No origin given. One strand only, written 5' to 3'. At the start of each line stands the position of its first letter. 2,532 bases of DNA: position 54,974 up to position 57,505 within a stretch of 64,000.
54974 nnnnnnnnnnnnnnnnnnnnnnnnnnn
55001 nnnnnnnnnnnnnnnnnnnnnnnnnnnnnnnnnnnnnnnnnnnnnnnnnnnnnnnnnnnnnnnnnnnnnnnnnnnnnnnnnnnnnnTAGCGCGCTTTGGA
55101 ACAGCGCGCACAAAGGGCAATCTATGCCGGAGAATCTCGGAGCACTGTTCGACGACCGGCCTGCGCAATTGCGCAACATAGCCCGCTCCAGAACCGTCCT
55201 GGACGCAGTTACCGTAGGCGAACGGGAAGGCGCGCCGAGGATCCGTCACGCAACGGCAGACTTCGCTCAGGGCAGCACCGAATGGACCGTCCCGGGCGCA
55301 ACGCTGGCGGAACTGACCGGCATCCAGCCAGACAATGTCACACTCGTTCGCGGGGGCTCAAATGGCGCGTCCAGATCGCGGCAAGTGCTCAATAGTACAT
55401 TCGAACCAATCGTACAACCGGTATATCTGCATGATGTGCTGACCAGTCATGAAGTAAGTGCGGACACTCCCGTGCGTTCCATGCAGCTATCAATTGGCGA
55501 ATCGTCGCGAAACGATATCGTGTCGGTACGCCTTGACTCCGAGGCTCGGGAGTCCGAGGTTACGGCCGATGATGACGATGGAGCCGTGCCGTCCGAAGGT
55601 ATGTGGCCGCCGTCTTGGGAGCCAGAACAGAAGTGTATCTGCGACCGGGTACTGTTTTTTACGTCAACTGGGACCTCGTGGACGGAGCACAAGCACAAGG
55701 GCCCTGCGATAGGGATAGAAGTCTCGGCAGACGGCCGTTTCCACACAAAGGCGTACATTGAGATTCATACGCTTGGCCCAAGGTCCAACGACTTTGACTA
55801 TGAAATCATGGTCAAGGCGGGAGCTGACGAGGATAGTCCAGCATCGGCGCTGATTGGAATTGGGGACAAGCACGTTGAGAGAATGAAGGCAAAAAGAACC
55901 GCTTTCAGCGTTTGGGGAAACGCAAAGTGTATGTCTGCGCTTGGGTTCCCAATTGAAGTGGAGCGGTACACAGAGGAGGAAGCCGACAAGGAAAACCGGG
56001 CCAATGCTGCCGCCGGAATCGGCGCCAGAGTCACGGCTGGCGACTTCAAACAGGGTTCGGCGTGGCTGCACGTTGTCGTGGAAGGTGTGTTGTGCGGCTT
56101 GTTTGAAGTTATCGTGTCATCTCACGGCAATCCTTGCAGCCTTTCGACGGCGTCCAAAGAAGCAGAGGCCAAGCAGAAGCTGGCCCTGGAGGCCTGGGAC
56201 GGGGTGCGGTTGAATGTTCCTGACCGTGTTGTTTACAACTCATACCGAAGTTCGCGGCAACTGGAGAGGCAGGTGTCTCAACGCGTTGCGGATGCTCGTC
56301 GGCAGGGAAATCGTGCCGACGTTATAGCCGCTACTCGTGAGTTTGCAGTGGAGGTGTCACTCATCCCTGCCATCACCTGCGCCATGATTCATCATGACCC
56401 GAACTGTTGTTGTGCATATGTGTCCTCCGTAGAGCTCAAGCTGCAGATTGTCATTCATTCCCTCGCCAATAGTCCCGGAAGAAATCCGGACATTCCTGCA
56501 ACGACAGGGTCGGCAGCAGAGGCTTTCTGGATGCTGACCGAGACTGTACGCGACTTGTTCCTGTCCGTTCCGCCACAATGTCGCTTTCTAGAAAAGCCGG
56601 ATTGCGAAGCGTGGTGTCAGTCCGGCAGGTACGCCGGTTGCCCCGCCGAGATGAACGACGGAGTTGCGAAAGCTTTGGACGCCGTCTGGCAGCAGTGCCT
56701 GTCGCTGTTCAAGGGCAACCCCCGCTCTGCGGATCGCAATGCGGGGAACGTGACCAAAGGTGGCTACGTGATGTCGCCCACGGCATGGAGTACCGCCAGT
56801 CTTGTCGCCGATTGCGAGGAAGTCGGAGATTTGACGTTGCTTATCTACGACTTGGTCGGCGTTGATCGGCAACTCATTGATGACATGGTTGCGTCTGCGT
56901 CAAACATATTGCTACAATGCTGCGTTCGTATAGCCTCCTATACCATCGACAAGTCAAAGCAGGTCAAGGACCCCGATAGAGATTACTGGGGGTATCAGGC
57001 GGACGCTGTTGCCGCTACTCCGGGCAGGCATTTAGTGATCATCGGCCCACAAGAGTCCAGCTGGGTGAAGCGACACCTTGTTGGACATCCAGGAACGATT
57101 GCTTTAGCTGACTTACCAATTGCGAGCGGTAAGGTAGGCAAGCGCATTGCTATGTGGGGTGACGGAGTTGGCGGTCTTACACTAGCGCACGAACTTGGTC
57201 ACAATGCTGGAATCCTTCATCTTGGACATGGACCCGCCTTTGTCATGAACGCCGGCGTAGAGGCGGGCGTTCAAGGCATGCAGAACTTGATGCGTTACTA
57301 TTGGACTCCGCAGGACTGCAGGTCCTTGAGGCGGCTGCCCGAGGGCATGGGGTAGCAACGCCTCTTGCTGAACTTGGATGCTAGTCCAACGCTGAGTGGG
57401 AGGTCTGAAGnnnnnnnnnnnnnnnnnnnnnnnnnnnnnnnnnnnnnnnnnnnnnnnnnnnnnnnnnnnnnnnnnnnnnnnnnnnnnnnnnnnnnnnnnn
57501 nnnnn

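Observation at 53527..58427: Low-GC four-gene cassette with no phage genes: orphan capsid-fold protein, 86-aa protein, 743-aa metzincin-motif protein and a lipoprotein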

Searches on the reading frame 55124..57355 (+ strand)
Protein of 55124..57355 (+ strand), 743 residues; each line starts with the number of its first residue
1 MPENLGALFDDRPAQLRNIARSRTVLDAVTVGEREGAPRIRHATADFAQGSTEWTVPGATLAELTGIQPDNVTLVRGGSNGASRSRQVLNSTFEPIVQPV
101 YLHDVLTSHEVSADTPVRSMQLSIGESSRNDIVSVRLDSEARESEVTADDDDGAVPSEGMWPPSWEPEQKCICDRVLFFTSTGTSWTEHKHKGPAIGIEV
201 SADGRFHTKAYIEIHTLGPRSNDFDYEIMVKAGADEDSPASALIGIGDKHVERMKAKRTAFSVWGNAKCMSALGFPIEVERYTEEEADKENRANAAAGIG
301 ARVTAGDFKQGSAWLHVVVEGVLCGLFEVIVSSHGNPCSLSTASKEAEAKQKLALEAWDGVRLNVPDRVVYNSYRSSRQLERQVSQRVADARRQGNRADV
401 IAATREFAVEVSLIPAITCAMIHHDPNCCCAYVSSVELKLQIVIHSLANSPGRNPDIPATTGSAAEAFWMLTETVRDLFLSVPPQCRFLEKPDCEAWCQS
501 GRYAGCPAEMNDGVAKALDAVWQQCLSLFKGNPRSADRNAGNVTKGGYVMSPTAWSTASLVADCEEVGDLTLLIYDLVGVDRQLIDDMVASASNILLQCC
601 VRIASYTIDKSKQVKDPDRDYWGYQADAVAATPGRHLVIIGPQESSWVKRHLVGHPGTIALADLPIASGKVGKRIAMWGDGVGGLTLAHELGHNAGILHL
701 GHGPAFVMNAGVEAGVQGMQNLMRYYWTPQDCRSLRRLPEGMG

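Call 3: search_protein_families(library=pfam, proteins=[window:55124-57355:+], max_evalue=1)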
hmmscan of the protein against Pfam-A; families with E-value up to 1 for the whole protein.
window:55124-57355:+ (743 aa): 1 family
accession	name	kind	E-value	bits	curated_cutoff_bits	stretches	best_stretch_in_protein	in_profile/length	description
PF07423.16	DUF1510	-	0.027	15.1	23.1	1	42-85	17-59/93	Domain of unknown function (DUF1510)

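Call 4: search_protein_families(library=phrogs, proteins=[window:55124-57355:+], max_evalue=1)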
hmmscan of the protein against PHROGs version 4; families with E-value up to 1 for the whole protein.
window:55124-57355:+ (743 aa): 0 families

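Call 5: search_protein_families(library=ncbifam, proteins=[window:55124-57355:+], max_evalue=1)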
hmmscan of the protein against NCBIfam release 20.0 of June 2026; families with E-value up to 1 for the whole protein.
window:55124-57355:+ (743 aa): 0 families

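Call 7: search_solved_structures(query=window:55124-57355:+, max_evalue=10, show_alignments=2)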
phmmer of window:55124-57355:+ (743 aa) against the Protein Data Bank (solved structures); distinct sequences matched with E-value up to 10: 1.
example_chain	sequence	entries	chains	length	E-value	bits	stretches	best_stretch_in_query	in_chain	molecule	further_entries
4im4_A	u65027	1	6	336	0.22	12.6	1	305-367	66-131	Endoglucanase E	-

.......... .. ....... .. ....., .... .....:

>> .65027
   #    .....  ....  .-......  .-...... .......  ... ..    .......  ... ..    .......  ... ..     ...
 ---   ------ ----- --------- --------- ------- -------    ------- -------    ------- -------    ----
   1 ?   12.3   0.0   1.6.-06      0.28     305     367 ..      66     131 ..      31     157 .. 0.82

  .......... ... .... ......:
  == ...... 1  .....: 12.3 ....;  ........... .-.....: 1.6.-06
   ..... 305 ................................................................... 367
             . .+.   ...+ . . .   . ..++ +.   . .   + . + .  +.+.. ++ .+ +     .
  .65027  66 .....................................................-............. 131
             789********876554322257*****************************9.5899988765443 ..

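Call 13: find_homologous_proteins(query=window:55124-57355:+)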
Query window:55124-57355:+ (743 aa): 1 proteins with E <= 0.001 among 8000 candidates.
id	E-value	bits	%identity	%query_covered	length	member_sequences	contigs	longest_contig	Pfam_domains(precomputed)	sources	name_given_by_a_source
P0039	0.0e+0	1718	100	100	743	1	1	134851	-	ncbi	-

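Call 36: search_protein_representatives(protein=window:55124-57355:+)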
Query: 743 residues. Proteins with E-value up to 0.001 (for the whole library): 6; up to 1e-10: 3; up to 1e-30: 2. The best 6 are listed.
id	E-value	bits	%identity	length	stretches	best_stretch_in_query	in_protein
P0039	0.0e+00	1718.3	100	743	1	1-743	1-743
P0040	3.9e-53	197.0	34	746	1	304-741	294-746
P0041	9.4e-11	56.9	26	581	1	284-721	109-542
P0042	8.0e-09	50.5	31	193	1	585-740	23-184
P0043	1.3e-05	39.8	34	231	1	550-702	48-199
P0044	8.4e-05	37.2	29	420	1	543-703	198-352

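Call 39: find_encoding_contigs(protein=P0040, flank=8000, max_places=3)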
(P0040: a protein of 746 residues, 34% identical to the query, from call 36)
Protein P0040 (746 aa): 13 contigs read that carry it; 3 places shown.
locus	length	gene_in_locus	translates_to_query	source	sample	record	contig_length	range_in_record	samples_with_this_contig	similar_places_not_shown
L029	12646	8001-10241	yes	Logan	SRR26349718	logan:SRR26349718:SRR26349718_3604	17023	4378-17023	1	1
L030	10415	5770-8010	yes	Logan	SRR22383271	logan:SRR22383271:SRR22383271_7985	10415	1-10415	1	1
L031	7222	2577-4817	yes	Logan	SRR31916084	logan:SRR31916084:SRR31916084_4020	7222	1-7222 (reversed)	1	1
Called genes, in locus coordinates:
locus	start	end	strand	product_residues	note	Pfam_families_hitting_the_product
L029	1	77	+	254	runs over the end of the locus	-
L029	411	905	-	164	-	PF02075:RuvC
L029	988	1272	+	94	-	PF12836:HHH_3, PF14520:HHH_5 (faint), PF00633:HHH (weak), PF03934:T2SSK (weak)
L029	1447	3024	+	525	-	PF01293:PEPCK_ATP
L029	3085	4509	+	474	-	-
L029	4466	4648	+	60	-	-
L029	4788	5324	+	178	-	PF00929:RNase_T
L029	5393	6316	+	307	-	PF01116:F_bP_aldolase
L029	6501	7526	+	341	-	-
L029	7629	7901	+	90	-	-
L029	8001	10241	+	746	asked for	-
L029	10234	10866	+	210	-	-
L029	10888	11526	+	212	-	-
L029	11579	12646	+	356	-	?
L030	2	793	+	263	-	?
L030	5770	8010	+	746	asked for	-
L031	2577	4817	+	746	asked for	-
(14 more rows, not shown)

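Call 44: search_protein_families(library=padloc, proteins=[window:55124-57355:+], max_evalue=0.1)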
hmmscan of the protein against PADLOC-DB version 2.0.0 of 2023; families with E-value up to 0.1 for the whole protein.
window:55124-57355:+ (743 aa): 0 families

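Call 49: find_encoding_contigs(protein=P0041, flank=8000, max_places=2)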
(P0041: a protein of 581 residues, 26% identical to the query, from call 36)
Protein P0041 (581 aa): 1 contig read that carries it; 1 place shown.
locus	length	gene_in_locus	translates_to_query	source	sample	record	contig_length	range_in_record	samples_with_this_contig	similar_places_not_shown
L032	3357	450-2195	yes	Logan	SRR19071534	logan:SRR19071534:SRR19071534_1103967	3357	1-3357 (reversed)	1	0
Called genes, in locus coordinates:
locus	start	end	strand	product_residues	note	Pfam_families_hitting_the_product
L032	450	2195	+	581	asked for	-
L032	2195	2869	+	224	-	-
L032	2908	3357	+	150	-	?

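Call 50: find_encoding_contigs(protein=P0042, flank=8000, max_places=2)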
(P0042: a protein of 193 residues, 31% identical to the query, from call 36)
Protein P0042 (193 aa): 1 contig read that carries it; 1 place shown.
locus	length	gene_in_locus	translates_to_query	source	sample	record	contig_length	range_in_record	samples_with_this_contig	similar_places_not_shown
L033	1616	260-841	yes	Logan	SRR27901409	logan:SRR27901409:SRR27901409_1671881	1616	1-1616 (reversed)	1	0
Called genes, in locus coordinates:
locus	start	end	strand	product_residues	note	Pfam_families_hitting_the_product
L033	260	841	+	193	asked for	-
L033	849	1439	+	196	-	-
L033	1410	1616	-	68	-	?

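Call 51: find_encoding_contigs(protein=P0044, flank=8000, max_places=2)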
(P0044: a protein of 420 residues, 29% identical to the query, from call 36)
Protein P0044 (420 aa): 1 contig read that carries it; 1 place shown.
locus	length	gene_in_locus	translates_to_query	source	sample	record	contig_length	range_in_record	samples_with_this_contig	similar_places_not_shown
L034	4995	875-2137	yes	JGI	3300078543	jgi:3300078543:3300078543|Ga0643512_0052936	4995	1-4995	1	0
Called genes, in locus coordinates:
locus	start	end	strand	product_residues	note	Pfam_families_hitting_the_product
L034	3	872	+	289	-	?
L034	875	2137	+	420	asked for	PF13688:Reprolysin_5 (weak)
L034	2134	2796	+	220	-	-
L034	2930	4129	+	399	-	-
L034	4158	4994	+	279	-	?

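Call 60: search_protein_families(library=pfam, proteins=[P0040, P0041, P0042, P0043, P0044, L034:2930-4129:+, L034:2134-2796:+, L029:10888-11526:+, L029:10234-10866:+, L032:2195-2869:+], max_evalue=1)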
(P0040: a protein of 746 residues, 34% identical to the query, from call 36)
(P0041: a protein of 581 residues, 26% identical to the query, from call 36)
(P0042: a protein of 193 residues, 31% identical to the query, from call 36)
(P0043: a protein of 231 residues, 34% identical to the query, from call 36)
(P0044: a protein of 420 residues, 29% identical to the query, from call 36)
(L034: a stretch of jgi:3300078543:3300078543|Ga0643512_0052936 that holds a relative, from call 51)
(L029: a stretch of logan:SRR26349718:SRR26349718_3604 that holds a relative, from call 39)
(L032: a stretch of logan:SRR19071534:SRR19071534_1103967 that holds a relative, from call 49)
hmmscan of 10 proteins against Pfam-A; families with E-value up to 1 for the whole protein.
P0040 (746 aa): 2 families
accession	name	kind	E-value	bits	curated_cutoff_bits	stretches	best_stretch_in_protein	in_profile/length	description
PF13688.12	Reprolysin_5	-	0.014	16.1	27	1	683-702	138-157/196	Metallo-peptidase family M12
PF13583.11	Reprolysin_4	-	0.25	11.4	22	1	675-702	125-151/203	Metallo-peptidase family M12B Reprolysin-like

P0041 (581 aa): 2 families
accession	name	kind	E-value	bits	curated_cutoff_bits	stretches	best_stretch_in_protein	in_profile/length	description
PF13582.12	Reprolysin_3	-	0.062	14.3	22.4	1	481-517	85-120/123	Metallo-peptidase family M12B Reprolysin-like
PF13688.12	Reprolysin_5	-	0.19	12.4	27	1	495-518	132-156/196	Metallo-peptidase family M12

P0042 (193 aa): 6 families
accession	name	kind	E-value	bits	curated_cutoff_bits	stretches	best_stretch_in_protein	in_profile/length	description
PF13688.12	Reprolysin_5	-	0.016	15.9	27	1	119-145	134-160/196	Metallo-peptidase family M12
PF13583.11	Reprolysin_4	-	0.04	14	22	1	128-146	137-155/203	Metallo-peptidase family M12B Reprolysin-like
PF05547.17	Peptidase_M6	-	0.1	12.2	22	1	85-152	181-252/294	Immune inhibitor A peptidase M6, catalytic domain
PF13582.12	Reprolysin_3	-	0.15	13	22.4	1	127-140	107-120/123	Metallo-peptidase family M12B Reprolysin-like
PF13574.12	Reprolysin_2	-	0.3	11.4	27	1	126-147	125-146/195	Metallo-peptidase family M12B Reprolysin-like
PF00413.30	Peptidase_M10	-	0.33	11.2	24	0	125-141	107-123/159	Matrixin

P0043 (231 aa): 1 family
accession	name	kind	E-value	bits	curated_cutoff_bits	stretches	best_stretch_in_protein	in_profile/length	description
PF13688.12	Reprolysin_5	-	0.13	12.9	27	1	179-201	140-162/196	Metallo-peptidase family M12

P0044 (420 aa): 6 families
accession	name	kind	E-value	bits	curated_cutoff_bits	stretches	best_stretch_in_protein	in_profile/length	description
PF13688.12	Reprolysin_5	-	3.5e-06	27.8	27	1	308-352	131-161/196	Metallo-peptidase family M12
PF13583.11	Reprolysin_4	-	0.00035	20.7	22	1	309-351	127-154/203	Metallo-peptidase family M12B Reprolysin-like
PF13582.12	Reprolysin_3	-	0.00053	21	22.4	1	317-349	86-123/123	Metallo-peptidase family M12B Reprolysin-like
PF00413.30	Peptidase_M10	-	0.0077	16.6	24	1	334-363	110-137/159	Matrixin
PF13574.12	Reprolysin_2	-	0.029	14.7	27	1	333-357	126-150/195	Metallo-peptidase family M12B Reprolysin-like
PF10462.15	Peptidase_M66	-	0.13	11.6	20.6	1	304-354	168-216/306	Peptidase M66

L034:2930-4129:+ (399 aa): 0 families

L034:2134-2796:+ (220 aa): 0 families

L029:10888-11526:+ (212 aa): 0 families

L029:10234-10866:+ (210 aa): 2 families
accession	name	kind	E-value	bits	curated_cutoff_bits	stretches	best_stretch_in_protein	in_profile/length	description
PF01451.26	LMWPc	-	0.047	14.3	23.2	1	93-138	66-110/144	Low molecular weight phosphotyrosine protein phosphatase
PF06309.17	Torsin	-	0.18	12.3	27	1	139-165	48-74/127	Torsin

L032:2195-2869:+ (224 aa): 2 families
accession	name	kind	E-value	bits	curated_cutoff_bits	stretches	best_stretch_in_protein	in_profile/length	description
PF17247.7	DUF5316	-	0.0085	16.3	28.7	1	22-63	11-52/74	Family of unknown function (DUF5316)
PF16383.10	DUF4992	-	0.3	11.2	29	1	16-48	6-38/183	Domain of unknown function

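Call 61: search_solved_structures(query=A2, max_evalue=10, show_alignments=3)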
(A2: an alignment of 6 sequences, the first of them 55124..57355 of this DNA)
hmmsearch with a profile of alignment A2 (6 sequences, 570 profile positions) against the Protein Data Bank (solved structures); distinct sequences matched with E-value up to 10: 33.
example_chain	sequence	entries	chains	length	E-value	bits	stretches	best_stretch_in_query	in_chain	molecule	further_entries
3gbo_A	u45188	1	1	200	0.018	17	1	503-525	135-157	Zinc metalloproteinase BmooMPalfa-I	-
4q1l_A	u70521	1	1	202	0.026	16.5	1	504-524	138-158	Snake venom metalloproteinase leucurolysin-A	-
4aig_A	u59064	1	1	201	0.027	16.4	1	503-522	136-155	ADAMALYSIN II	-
1iag_A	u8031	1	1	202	0.028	16.4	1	503-522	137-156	ADAMALYSIN II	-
3aig_A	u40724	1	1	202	0.028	16.4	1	503-522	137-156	ADAMALYSIN II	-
2aig_P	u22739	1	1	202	0.028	16.4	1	503-522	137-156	ADAMALYSIN II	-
1atl_A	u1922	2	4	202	0.03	16.3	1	504-522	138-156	Snake venom metalloproteinase atrolysin-D | ATROLYSIN C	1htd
1dth_A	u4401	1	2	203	0.03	16.3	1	504-522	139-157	ATROLYSIN C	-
1qua_A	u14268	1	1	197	0.041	15.8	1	503-523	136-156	ACUTOLYSIN-C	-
1yp1_A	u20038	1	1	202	0.047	15.6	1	499-521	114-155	FII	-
1nd1_A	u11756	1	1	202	0.098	14.5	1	503-520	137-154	BaP1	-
2w12_A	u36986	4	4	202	0.2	13.5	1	503-520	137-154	ZINC METALLOPROTEINASE BAP1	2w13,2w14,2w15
4dd8_A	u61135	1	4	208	0.2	13.5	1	504-521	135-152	Disintegrin and metalloproteinase domain-containing protein 8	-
1kuf_A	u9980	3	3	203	0.28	13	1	503-534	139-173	metalloproteinase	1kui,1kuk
9ygm_SM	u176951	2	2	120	0.32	12.9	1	212-311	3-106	40S ribosomal protein uS10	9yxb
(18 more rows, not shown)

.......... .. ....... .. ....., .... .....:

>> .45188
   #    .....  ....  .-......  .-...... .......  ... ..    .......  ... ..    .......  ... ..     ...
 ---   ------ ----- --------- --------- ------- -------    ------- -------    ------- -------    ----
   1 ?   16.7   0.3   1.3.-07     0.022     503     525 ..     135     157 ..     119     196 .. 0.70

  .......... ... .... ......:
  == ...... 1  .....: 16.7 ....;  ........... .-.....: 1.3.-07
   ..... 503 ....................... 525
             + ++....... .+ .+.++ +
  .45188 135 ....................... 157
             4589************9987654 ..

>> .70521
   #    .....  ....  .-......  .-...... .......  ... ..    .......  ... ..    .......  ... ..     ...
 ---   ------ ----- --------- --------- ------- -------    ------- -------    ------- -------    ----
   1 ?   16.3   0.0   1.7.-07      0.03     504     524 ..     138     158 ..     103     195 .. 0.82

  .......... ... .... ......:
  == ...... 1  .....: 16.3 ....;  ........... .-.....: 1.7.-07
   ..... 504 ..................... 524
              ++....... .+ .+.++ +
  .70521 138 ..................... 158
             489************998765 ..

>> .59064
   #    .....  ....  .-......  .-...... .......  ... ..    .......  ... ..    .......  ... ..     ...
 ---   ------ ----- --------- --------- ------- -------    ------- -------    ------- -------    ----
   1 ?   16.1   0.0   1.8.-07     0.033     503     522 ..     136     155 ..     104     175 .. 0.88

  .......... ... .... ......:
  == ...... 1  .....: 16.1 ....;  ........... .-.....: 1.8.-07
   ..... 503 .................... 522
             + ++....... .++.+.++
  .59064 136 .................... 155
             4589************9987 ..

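Call 67: predict_structure(alignment_id=A2)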
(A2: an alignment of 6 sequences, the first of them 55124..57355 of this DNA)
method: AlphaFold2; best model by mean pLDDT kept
length: 743 residues; sequences in the alignment: 6
mean_pLDDT: 56.3   pTM: 0.35
mean pLDDT of the five models: 56.3, 52.7, 50.6, 45.4, 41.5
residues with pLDDT >= 90: 16; 70-90: 263; 50-70: 161; < 50: 303
segments of 3 or more residues with pLDDT < 50: 1-167, 248-258, 334-337, 450-466, 531-554, 617-620, 622-631, 664-672, 696-743
pLDDT, mean of each block of 10 residues (from residue 1): 27 31 26 27 25 27 28 25 24 22 24 26 25 27 25 29 44 84 69 62 57 85 85 57 53 42 83 80 80 70 71 83 82 52 81 84 65 64 78 77 67 88 78 89 66 38 47 83 81 71 79 86 71 31 27 51 57 78 84 70 78 52 46 65 69 63 41 63 73 50 33 30 31 34 28
secondary structure, 60 per line:
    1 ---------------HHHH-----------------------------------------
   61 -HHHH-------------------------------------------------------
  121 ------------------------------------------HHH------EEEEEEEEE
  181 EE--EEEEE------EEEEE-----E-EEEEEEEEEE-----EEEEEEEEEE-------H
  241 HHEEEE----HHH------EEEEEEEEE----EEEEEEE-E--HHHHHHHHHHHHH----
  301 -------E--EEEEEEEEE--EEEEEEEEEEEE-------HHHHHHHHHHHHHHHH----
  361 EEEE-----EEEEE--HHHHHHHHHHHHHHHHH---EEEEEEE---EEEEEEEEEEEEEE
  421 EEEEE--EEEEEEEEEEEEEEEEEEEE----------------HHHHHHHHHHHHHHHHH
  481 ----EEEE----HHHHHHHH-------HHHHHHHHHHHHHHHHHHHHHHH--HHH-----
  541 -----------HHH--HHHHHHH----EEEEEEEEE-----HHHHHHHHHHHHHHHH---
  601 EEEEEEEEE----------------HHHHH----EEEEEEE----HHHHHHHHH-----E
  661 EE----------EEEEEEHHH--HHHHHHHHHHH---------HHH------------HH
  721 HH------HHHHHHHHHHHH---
elements in order (helices of 4 or more, strands of 3 or more residues): H16-19 H62-65 E172-182 E185-189 E196-200 E208-217 E223-232 E243-246 E260-268 E273-279 H284-296 E311-319 E322-333 H341-356 E361-364 E370-374 H377-393 E397-403 E407-425 E428-447 H464-480 E485-488 H493-500 H508-530 H557-563 E568-576 H582-597 E601-609 H626-630 E635-641 H646-654 E660-662 E673-678 H684-694 H719-722 H729-740
